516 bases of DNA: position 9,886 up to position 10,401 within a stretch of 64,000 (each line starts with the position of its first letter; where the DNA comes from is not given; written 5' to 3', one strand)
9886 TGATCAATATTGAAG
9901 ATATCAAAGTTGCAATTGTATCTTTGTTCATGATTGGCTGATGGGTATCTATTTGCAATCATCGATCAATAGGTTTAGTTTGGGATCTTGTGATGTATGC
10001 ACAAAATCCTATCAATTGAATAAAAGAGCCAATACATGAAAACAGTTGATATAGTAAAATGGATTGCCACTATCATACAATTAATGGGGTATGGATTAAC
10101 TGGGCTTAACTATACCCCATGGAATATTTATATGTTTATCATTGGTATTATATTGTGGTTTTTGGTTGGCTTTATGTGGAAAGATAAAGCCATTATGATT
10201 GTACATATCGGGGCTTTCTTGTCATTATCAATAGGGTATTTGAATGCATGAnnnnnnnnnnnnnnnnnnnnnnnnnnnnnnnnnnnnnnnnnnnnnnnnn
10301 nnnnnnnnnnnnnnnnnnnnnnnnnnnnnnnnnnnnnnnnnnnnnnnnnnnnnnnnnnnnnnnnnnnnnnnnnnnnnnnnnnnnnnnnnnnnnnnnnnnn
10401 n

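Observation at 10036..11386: Two paralogous about 75-aa 3-TM proteins that look like the separate N- and C-terminal repeats of PnuC: candidate split 'semi-PnuC' transporter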

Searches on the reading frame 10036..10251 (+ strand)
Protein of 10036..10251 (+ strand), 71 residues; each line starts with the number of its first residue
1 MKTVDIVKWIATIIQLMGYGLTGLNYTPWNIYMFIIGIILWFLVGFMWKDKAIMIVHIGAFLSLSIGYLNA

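Call 3: search_protein_families(library=pfam, proteins=[window:10036-10251:+], max_evalue=10)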
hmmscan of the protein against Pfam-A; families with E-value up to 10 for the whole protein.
window:10036-10251:+ (71 aa): 2 families
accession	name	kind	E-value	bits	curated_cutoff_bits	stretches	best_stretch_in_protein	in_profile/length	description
PF20189.3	DUF6552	-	5.4e-30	104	27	1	5-70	12-77/78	Family of unknown function (DUF6552)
PF20990.2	DUF2207_C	-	4.5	7.3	33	1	2-47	136-181/247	Predicted membrane protein (DUF2207) C-terminal domain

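Call 4: search_protein_families(library=ncbifam, proteins=[window:10036-10251:+], max_evalue=10)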
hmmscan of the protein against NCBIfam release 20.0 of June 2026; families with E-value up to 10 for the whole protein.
window:10036-10251:+ (71 aa): 1 family
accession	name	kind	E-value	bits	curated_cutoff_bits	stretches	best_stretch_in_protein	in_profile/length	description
NF037968.1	SemiSWEET_2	subfamily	0.15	12.3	80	1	31-59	33-61/76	SemiSWEET transporter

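Call 15: search_solved_structures(query=window:10036-10248:+, max_evalue=10, show_alignments=2)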
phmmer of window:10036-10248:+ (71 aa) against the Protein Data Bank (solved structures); distinct sequences matched with E-value up to 10: 4.
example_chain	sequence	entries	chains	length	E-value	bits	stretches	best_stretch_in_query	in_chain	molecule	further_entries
4qnc_A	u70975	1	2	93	0.13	16.2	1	30-62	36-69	chemical transport protein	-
5uhq_A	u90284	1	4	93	0.17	15.8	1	30-62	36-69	Sugar transporter SemiSWEET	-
4x5m_A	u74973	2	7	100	0.26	15.2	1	32-60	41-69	Uncharacterized protein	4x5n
5uhs_A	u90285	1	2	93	3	11.9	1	30-60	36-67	Sugar transporter SemiSWEET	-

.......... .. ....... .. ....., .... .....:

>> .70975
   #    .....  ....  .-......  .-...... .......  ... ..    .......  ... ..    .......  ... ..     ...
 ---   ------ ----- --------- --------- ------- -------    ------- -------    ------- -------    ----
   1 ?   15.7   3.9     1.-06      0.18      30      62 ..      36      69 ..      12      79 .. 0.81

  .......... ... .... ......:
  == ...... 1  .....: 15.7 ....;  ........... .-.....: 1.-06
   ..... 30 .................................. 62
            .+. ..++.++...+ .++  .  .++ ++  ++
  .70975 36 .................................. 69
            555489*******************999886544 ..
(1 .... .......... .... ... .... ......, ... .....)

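Call 30: find_encoding_contigs(protein=window:10036-10251:+, flank=10000, max_places=3)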
Protein window:10036-10251:+ (71 aa): no gene with exactly this product is on record in the collection.

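Call 36: find_homologous_proteins(query=window:10036-10248:+, max_evalue=0.01)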
Query window:10036-10248:+ (71 aa): 363 proteins with E <= 0.01 among 363 candidates; the best 120 are listed.
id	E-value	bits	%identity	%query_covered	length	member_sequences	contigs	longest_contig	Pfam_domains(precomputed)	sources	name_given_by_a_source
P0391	1.9e-38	148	100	100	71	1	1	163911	PF20189.4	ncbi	-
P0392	2.5e-34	134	87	100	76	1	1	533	PF20189.4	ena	-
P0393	3.0e-33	131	79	100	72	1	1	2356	PF20189.4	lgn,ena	-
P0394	3.2e-33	131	82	100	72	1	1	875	PF20189.4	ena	-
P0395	8.3e-33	130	80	100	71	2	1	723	PF20189.4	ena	-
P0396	2.2e-32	128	80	100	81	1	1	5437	PF20189.4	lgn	-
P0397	2.4e-32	128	77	100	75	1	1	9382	PF20189.4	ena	-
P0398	3.1e-32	128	80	100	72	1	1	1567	PF20189.4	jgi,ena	jgi:hypothetical protein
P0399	4.2e-32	127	83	100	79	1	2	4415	PF20189.4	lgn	-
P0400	4.5e-32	127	79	100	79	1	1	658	PF20189.4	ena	-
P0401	5.0e-32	127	79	100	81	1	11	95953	PF20189.4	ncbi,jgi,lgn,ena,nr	ncbi:MAG: ubiquinone biosynthesis methyltransferase UbiE [Yoonia sp.]|nr:ubiquinone biosynthesis met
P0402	6.8e-32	127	80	100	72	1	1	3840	PF20189.4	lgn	-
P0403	6.9e-32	127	75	100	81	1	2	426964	PF20189.4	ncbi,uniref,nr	ncbi:ubiquinone biosynthesis methyltransferase UbiE [Loktanella sp. D2R18]|uniref:DUF6552 family pro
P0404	7.4e-32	127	77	100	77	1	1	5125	PF20189.4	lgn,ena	-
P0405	1.0e-31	126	80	100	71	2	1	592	PF20189.4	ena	-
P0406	1.1e-31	126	80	100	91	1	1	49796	PF20189.4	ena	-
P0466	8.3e-30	120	75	100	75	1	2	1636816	PF20189.4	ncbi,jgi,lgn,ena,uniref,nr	ncbi:hypothetical protein SAMN05444003_1225 [Cognatiyoonia sediminum]|uniref:Ubiquinone biosynthesis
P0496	4.8e-29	118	73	100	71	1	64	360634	PF20189.4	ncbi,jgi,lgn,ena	ncbi:MAG: DUF6552 family protein [Amylibacter sp.]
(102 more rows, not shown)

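Call 37: find_encoding_contigs(protein=P0466, flank=5000, max_places=3)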
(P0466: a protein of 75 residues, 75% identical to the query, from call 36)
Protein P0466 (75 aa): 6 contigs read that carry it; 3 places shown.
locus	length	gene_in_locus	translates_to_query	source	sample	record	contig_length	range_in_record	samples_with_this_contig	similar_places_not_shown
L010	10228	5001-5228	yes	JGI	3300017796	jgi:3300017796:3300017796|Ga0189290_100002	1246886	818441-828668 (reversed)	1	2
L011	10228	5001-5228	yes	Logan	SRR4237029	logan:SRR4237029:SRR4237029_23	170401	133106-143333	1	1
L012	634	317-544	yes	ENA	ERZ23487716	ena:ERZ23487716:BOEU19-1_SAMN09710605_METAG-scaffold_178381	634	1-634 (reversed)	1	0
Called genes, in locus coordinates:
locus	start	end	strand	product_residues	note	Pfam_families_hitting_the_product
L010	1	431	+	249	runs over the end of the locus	PF20772:TACO1_YebC_N, PF01709:Transcrip_reg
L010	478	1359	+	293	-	PF00892:EamA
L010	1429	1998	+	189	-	PF00440:TetR_N, PF13977:TetR_C_6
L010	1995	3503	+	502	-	PF00884:Sulfatase, PF01663:Phosphodiest, PF16347:SGSH_C, PF12411:Choline_sulf_C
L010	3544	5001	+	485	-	PF00171:Aldedh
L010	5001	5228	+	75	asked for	PF20189:DUF6552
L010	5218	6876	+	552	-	PF00732:GMC_oxred_N, PF00890:FAD_binding_2 (faint), PF01266:DAO (weak), PF13450:NAD_binding_8 (faint), PF05199:GMC_oxred_C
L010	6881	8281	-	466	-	PF01381:HTH_3, PF12844:HTH_19 (weak), PF13560:HTH_31, PF06114:Peptidase_M78, PF09856:ScfRs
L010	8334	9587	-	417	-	PF07690:MFS_1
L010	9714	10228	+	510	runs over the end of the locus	PF01039:Carboxyl_trans, PF03255:ACCA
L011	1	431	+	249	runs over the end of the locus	PF20772:TACO1_YebC_N, PF01709:Transcrip_reg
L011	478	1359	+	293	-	PF00892:EamA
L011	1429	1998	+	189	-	PF00440:TetR_N, PF13977:TetR_C_6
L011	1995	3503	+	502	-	PF00884:Sulfatase, PF01663:Phosphodiest, PF16347:SGSH_C, PF12411:Choline_sulf_C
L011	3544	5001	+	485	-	PF00171:Aldedh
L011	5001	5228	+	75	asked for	PF20189:DUF6552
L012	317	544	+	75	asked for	PF20189:DUF6552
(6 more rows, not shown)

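Call 38: find_encoding_contigs(protein=P0496, flank=5000, max_places=3)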
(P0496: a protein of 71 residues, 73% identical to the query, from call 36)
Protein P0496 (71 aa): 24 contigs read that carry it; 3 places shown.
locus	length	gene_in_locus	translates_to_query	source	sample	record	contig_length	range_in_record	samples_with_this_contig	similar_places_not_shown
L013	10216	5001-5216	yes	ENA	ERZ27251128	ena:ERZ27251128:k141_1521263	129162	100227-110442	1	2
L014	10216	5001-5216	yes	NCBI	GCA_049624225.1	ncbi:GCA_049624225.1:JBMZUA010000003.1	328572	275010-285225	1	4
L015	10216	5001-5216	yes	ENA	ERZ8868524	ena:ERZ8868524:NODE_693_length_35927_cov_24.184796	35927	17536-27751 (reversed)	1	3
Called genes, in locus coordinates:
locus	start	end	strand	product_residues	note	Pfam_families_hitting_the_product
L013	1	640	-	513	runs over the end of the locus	PF00528:BPD_transp_1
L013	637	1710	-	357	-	PF00005:ABC_tran, PF13304:AAA_21 (weak)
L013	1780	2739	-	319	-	PF04069:OpuAC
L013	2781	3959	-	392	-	PF00291:PALP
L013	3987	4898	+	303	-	PF00126:HTH_1, PF03466:LysR_substrate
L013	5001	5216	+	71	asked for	PF20189:DUF6552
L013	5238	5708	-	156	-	PF13412:HTH_24, PF08279:HTH_11 (weak), PF13404:HTH_AsnC-type, PF01037:AsnC_trans_reg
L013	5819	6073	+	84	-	PF19883:DUF6356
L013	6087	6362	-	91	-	-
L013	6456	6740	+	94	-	-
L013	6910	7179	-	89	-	-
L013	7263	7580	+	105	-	-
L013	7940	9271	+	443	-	PF00672:HAMP (faint), PF00512:HisKA, PF02518:HATPase_c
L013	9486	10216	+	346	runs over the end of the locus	PF00586:AIRS, PF02769:AIRS_C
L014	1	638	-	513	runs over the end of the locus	PF00528:BPD_transp_1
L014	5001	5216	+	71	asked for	PF20189:DUF6552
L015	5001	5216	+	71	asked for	PF20189:DUF6552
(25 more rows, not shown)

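Call 43: search_protein_families(library=pfam, alignment_id=A4, max_evalue=1)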
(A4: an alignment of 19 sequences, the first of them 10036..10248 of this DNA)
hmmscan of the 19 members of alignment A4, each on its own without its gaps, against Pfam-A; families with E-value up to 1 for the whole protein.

A. member 1, window:10036-10248:+ (71 aa): 1 family
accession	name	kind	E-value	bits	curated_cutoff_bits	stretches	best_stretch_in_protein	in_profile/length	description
PF20189.3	DUF6552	-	5.4e-30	104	27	1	5-70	12-77/78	Family of unknown function (DUF6552)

B. families by the number of members that match (of 19 scanned): 6 families
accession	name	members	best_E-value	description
PF20189.3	DUF6552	19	1.5e-32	Family of unknown function (DUF6552)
PF07613.16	DUF1576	8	0.0012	Protein of unknown function (DUF1576)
PF10947.13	DUF2628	6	0.034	Protein of unknown function (DUF2628)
PF20990.2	DUF2207_C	2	0.58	Predicted membrane protein (DUF2207) C-terminal domain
PF19139.5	DUF5822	2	0.84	Family of unknown function (DUF5822)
PF13829.11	DUF4191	1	0.52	Domain of unknown function (DUF4191)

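Call 44: search_solved_structures(query=A4, max_evalue=10, show_alignments=3)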
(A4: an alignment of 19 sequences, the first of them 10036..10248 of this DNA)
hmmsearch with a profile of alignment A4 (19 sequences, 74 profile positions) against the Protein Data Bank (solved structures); distinct sequences matched with E-value up to 10: 5.
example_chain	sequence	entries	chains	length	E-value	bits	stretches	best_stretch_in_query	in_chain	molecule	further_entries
4qnc_A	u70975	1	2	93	0.2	15.2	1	32-65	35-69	chemical transport protein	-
5uhq_A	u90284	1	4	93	0.28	14.7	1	33-65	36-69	Sugar transporter SemiSWEET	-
4x5m_A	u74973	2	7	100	0.37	14.3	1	35-63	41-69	Uncharacterized protein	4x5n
5uhs_A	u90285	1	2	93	7.1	10.2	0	32-63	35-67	Sugar transporter SemiSWEET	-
4rng_A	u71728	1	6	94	8.9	9.9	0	32-65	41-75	MtN3/saliva family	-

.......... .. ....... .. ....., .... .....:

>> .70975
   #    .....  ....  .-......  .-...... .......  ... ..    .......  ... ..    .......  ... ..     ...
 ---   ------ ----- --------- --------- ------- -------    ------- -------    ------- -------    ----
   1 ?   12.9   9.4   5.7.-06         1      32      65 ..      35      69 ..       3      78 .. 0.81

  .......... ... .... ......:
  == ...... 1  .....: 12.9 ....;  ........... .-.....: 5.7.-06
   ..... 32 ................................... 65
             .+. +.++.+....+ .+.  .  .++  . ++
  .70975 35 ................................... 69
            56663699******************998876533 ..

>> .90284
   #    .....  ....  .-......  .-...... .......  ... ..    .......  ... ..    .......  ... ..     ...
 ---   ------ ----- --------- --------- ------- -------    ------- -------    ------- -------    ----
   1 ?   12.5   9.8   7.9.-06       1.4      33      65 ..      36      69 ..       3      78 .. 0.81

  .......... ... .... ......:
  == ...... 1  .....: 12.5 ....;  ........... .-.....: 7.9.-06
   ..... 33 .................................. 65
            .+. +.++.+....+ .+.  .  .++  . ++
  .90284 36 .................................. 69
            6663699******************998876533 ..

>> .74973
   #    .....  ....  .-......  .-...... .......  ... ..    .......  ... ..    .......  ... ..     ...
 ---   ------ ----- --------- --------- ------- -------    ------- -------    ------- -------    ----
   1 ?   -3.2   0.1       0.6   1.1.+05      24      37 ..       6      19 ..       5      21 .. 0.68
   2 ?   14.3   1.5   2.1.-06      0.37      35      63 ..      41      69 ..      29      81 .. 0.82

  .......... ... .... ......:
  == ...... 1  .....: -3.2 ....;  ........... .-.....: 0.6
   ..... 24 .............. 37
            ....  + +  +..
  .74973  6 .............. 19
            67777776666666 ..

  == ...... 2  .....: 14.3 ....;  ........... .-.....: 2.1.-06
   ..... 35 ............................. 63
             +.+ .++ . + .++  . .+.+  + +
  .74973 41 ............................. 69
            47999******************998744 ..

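Call 49: find_related_loci(query=A4, collection=genome_contigs, flank=8000)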
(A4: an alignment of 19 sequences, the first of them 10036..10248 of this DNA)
Query A4 (71 aa) in genome_contigs; peptide patterns used: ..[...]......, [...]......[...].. (x = any residue, [..] = any of these).
315 stretches matched a pattern; 216 encode a relative of the query (tblastn E <= 1e-3); the best 80 are kept; 80 distinct loci.
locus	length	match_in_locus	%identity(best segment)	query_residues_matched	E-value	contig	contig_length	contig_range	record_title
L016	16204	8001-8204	78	4-71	1e-37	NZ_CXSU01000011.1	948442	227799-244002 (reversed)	Jannaschia donghaensis strain CECT 7802, whole genome shotgun sequence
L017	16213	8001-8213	82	1-71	7e-36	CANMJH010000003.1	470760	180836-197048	uncultured Nioella sp. isolate 4-84.fasta genome assembly, contig: NODE_3, whole genome shotgun sequence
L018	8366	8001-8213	82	1-71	6e-36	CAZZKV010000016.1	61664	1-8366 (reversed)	MAG TPA_asm: uncultured Caulobacterales bacterium isolate binchicken_co385_1 genome assembly, contig: NODE_195_length_61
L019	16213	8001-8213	82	1-71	1e-35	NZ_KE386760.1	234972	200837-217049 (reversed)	Hellea balneolensis DSM 19091 F569DRAFT_scaffold00004.4, whole genome shotgun sequence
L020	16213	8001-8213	80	1-71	3e-35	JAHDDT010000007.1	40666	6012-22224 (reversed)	MAG: Hellea sp. isolate MAG-164 RZ_2637, whole genome shotgun sequence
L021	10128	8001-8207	80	1-69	2e-35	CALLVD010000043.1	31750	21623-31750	MAG: uncultured Robiginitomaculum sp. isolate L1_Bin_METABAT__158_1 genome assembly, contig: c_000000051488, whole genom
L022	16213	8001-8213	75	1-71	4e-35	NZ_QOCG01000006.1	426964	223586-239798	Loktanella sp. D2R18 D2R18_contig_3, whole genome shotgun sequence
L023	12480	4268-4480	76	1-71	4e-35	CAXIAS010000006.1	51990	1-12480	MAG TPA_asm: uncultured Roseobacteraceae bacterium isolate ERR7163067_binner123_122 genome assembly, contig: ERZ8868625.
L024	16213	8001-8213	79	1-71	6e-35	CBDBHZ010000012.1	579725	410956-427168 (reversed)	MAG: Alphaproteobacteria bacterium isolate 11607e13-6b45-45e8-9653-c7e6250e25ff genome assembly, contig: contig_12, whol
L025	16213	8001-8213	75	1-71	1e-34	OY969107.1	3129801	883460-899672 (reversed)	MAG: uncultured Alphaproteobacteria bacterium isolate MFD09964.bin.2.15 genome assembly, chromosome: 1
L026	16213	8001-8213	79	1-71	1e-34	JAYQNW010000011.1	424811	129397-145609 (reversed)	MAG: Paracoccaceae bacterium isolate SD4486_NP_maxbin_bins.tsv.037 contig_829_pilon, whole genome shotgun sequence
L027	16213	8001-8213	72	1-71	7e-35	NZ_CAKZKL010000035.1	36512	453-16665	MAG: uncultured Lentibacter sp. isolate ERR2094171_bin.5_CONCOCT_v1.1_MAG ERZ650152.925, whole genome shotgun sequence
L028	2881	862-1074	72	1-71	1e-34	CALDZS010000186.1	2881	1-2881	MAG: uncultured Amylibacter sp. isolate L3_Bin_Bin_171_1 genome assembly, contig: c_000001882186, whole genome shotgun s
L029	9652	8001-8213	77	1-71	9e-35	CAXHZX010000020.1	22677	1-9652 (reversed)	MAG TPA_asm: uncultured Oceanospirillaceae bacterium isolate ERR7163073_concoct_1 genome assembly, contig: ERZ8868456.13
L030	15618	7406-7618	76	1-71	2e-34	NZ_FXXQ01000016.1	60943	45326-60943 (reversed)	Boseongicola aestuarii strain CECT 8489, whole genome shotgun sequence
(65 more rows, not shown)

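Call 55: predict_structure(alignment_id=A4)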
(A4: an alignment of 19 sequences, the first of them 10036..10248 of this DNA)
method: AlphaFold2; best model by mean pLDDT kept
length: 71 residues; sequences in the alignment: 19
mean_pLDDT: 89.2   pTM: 0.71
mean pLDDT of the five models: 89.2, 88.7, 88.6, 86.4, 83.9
residues with pLDDT >= 90: 42; 70-90: 27; 50-70: 2; < 50: 0
segments of 3 or more residues with pLDDT < 50: none
pLDDT, mean of each block of 10 residues (from residue 1): 89 94 89 92 93 90 81 60
secondary structure, 60 per line:
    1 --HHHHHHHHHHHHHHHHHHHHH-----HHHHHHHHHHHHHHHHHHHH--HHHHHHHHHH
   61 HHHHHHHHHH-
elements in order: H3-23 H29-48 H51-70

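Call 67: find_encoding_contigs(protein=P0406, flank=5000, max_places=3)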
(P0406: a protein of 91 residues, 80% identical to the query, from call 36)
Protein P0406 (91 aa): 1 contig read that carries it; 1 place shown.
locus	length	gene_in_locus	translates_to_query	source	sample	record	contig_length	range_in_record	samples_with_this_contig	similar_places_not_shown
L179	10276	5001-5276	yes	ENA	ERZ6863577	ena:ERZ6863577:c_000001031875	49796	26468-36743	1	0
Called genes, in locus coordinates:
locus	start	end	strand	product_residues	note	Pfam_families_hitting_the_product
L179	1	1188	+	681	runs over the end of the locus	-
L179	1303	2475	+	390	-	PF01743:PolyA_pol, PF12627:PolyA_pol_RNAbd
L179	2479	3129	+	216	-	PF13409:GST_N_2, PF13417:GST_N_3 (weak), PF13410:GST_C_2 (weak)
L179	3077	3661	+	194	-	PF00156:Pribosyltran, PF14681:UPRTase (weak)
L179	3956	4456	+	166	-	-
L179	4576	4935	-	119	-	PF06094:GGACT (faint)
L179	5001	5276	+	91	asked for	PF20189:DUF6552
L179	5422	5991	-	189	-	-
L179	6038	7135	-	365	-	PF01926:MMR_HSR1, PF02421:FeoB_N (weak), PF06071:YchF-GTPase_C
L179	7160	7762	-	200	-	PF01195:Pept_tRNA_hydro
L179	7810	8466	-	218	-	PF01386:Ribosomal_L25p, PF14693:Ribosomal_TL5_C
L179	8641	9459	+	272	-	PF00912:Transgly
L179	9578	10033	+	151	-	-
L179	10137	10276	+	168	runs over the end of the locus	-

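Call 79: search_protein_families(library=phrogs, proteins=[window:10036-10251:+], max_evalue=0.01)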
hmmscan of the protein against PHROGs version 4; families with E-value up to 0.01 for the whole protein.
window:10036-10251:+ (71 aa): 0 families

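Call 95: search_protein_families(library=ncbifam, alignment_id=A4, max_evalue=1)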
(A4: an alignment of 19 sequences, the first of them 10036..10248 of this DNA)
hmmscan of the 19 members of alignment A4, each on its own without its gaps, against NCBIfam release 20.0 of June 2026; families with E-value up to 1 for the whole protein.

A. member 1, window:10036-10248:+ (71 aa): 1 family
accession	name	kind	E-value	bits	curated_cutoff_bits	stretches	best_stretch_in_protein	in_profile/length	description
NF037968.1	SemiSWEET_2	subfamily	0.15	12.3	80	1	31-59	33-61/76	SemiSWEET transporter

B. families by the number of members that match (of 19 scanned): 3 families
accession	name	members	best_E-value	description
NF037968.1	SemiSWEET_2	16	0.0081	SemiSWEET transporter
NF037969.1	SemiSWEET_3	11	0.0072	SemiSWEET transporter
NF041472.1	toxin_DinQ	1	0.037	damage-inducible type I toxin DinQ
